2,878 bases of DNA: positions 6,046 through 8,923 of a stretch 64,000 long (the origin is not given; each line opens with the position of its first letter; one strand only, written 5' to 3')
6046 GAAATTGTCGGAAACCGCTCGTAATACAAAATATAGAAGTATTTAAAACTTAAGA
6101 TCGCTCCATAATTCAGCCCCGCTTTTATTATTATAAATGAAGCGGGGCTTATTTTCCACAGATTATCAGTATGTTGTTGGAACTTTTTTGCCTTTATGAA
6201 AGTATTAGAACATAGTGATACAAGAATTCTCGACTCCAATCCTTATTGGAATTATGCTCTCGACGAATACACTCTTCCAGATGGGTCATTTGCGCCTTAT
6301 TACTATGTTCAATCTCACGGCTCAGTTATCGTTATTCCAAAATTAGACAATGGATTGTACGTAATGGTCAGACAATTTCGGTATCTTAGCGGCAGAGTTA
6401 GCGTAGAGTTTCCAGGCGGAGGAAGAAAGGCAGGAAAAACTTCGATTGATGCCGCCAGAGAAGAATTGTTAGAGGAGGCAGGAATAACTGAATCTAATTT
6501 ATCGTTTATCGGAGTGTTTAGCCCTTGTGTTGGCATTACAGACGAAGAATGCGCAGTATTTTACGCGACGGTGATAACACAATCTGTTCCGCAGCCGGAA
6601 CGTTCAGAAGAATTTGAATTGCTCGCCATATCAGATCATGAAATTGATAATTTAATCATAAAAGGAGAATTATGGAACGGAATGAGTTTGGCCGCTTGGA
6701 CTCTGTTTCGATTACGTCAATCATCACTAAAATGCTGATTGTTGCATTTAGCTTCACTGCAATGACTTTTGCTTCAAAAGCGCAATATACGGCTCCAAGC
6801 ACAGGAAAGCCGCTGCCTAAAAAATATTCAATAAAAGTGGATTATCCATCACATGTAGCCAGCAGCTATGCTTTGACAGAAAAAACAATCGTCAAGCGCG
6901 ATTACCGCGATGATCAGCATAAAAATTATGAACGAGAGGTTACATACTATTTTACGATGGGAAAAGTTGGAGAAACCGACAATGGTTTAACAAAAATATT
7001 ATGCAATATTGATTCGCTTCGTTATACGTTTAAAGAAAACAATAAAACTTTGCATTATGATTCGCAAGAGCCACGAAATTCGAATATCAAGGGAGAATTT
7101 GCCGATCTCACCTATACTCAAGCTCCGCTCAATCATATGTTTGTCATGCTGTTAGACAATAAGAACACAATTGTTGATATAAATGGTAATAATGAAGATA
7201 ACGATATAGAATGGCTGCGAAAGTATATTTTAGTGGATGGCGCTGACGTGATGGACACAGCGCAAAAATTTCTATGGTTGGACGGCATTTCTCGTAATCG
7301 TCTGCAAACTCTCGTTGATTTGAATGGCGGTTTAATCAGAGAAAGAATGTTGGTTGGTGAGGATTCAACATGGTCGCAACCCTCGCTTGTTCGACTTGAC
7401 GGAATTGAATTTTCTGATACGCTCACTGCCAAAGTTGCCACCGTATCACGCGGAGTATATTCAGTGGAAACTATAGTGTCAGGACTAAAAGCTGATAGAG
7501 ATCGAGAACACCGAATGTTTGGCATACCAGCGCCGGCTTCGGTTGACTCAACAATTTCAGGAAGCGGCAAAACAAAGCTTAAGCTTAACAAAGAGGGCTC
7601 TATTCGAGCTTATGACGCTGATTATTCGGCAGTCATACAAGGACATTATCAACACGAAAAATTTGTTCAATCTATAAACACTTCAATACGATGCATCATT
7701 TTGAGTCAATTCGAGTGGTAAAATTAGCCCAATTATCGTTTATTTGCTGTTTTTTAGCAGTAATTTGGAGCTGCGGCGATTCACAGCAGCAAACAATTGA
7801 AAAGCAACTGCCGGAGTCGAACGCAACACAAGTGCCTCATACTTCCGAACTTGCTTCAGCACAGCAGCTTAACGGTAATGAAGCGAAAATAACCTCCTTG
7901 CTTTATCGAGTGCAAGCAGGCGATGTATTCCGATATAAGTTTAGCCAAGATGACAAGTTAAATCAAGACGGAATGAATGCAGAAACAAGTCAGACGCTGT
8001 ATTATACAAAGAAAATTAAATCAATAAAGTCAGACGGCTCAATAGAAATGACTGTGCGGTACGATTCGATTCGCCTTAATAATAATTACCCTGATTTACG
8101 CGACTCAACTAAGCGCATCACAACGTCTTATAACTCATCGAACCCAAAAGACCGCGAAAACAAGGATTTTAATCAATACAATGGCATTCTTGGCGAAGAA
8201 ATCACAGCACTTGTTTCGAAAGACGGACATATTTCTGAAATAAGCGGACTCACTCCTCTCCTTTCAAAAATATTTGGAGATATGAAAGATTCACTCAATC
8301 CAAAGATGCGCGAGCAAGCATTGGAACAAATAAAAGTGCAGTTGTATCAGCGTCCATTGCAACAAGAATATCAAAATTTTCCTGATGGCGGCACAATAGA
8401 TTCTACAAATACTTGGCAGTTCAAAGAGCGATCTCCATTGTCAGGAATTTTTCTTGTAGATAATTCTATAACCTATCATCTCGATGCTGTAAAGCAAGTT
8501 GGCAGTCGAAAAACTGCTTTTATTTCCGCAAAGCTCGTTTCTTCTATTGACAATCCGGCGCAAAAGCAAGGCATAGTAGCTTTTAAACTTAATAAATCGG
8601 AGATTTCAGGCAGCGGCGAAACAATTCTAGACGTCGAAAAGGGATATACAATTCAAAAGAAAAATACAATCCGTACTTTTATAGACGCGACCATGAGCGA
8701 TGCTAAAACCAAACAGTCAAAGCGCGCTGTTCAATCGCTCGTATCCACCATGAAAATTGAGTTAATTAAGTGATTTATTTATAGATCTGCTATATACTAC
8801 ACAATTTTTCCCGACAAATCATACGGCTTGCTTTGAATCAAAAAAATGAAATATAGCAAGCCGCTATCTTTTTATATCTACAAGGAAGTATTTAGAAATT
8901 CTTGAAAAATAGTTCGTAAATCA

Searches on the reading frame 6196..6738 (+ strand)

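Call 11: search_protein_families(library=pfam, proteins=[window:6196-6738:+], max_evalue=0.001)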
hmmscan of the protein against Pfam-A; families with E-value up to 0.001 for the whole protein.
window:6196-6738:+ (180 aa): 1 family
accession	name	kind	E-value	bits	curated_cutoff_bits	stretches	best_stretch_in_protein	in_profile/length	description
PF00293.34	NUDIX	-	7.9e-10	39.3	21.1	1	41-141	3-111/134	NUDIX domain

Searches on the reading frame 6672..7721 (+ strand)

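Call 11: search_protein_families(library=pfam, proteins=[window:6672-7721:+], max_evalue=0.001)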
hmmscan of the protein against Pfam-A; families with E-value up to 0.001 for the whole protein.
window:6672-7721:+ (349 aa): 0 families

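Call 15: search_protein_families(library=ncbifam, proteins=[window:6672-7721:+], max_evalue=0.001)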
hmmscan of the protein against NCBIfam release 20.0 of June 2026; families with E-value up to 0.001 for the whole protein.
window:6672-7721:+ (349 aa): 0 families

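Call 45: search_protein_families(library=ncbifam, proteins=[window:6672-7721:+], max_evalue=5)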
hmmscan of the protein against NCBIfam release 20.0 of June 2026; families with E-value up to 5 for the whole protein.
window:6672-7721:+ (349 aa): 0 families

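Call 46: search_protein_families(library=pfam, proteins=[window:6672-7721:+], max_evalue=5)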
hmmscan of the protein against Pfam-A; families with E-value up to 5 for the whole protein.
window:6672-7721:+ (349 aa): 2 families
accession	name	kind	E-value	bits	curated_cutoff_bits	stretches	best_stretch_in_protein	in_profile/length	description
PF19777.4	DUF6263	-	0.12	12.4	26.7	1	105-173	2-66/196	Family of unknown function (DUF6263)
PF24182.1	G1RFP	-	0.22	11.7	22.6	1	189-200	20-31/36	Gene 1 ring forming protein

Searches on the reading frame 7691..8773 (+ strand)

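Call 11: search_protein_families(library=pfam, proteins=[window:7691-8773:+], max_evalue=0.001)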
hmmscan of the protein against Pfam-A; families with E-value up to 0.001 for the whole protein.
window:7691-8773:+ (360 aa): 1 family
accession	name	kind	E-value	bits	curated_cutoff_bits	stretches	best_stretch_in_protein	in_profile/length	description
PF19777.4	DUF6263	-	3e-11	43.8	26.7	1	115-269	1-148/196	Family of unknown function (DUF6263)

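Call 15: search_protein_families(library=ncbifam, proteins=[window:7691-8773:+], max_evalue=0.001)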
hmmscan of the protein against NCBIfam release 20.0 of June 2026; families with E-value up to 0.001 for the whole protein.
window:7691-8773:+ (360 aa): 0 families

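Call 45: search_protein_families(library=ncbifam, proteins=[window:7691-8773:+], max_evalue=5)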
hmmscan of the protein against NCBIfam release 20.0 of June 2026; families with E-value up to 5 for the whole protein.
window:7691-8773:+ (360 aa): 0 families
